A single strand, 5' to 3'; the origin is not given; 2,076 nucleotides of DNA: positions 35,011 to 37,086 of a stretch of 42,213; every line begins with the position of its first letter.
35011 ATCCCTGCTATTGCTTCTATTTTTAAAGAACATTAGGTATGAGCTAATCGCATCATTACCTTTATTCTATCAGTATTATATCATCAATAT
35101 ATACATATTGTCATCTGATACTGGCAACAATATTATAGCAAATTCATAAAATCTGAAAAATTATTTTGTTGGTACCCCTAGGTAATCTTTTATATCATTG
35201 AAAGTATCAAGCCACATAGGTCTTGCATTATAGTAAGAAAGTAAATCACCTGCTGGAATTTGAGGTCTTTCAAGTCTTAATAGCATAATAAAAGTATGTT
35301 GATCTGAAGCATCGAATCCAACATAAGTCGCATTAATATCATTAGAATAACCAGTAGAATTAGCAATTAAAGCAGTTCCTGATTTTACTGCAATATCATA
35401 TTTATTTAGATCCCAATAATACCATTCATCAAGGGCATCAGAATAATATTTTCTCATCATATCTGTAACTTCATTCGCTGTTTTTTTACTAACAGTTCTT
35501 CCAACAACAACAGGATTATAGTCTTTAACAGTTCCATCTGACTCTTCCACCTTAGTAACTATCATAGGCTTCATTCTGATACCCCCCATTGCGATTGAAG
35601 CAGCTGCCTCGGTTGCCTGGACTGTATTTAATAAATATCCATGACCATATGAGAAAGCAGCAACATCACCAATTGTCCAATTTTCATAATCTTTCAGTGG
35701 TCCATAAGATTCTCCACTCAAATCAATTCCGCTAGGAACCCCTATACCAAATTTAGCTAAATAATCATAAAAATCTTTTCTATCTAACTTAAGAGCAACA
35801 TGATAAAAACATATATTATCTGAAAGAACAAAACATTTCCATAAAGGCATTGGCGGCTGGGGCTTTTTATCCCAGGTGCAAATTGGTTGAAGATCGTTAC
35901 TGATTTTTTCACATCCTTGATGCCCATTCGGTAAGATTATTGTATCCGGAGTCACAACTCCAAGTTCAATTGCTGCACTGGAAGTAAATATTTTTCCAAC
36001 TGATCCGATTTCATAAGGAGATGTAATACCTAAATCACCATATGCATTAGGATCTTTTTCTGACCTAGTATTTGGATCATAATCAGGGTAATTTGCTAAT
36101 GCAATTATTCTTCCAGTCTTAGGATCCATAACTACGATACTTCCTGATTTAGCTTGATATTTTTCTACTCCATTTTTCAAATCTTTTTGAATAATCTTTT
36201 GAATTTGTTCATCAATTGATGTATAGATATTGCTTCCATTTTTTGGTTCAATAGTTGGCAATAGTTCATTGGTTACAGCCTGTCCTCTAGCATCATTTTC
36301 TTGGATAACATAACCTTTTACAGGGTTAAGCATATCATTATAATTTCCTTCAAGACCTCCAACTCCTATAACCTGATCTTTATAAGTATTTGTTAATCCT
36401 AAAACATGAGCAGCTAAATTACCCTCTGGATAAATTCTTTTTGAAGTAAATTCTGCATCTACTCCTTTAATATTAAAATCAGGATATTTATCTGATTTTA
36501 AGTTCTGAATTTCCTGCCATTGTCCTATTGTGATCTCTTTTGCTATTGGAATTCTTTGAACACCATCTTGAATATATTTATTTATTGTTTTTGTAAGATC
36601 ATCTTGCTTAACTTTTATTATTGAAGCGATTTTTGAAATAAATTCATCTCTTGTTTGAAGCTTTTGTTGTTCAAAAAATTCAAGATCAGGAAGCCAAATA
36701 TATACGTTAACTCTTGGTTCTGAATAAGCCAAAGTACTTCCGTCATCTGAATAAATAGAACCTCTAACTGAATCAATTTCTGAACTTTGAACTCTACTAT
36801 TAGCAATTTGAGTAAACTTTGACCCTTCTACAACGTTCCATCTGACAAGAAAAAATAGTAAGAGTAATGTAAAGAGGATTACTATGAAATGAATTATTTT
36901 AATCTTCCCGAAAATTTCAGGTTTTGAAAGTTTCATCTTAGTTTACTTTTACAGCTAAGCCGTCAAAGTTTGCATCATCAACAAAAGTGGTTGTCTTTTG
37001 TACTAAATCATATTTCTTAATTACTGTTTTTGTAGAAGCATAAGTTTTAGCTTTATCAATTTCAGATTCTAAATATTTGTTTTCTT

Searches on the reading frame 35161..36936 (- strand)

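Call 9: search_protein_families(library=pfam, proteins=[window:35161-36936:-], max_evalue=0.001)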
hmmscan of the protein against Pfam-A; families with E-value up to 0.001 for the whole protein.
window:35161-36936:- (591 aa): 3 families
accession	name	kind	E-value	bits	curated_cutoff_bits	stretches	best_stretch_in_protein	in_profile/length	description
PF00905.27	Transpeptidase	-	7.3e-50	170.3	22.1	1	265-559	1-282/299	Penicillin binding protein transpeptidase domain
PF03717.20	PBP_dimer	-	1.1e-21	78.5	24.4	1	54-223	2-178/180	Penicillin-binding Protein dimerisation domain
PF21922.1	PBP_dimer_2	-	0.00011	22.8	27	0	160-204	18-58/83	Penicillin binding protein A dimerisation domain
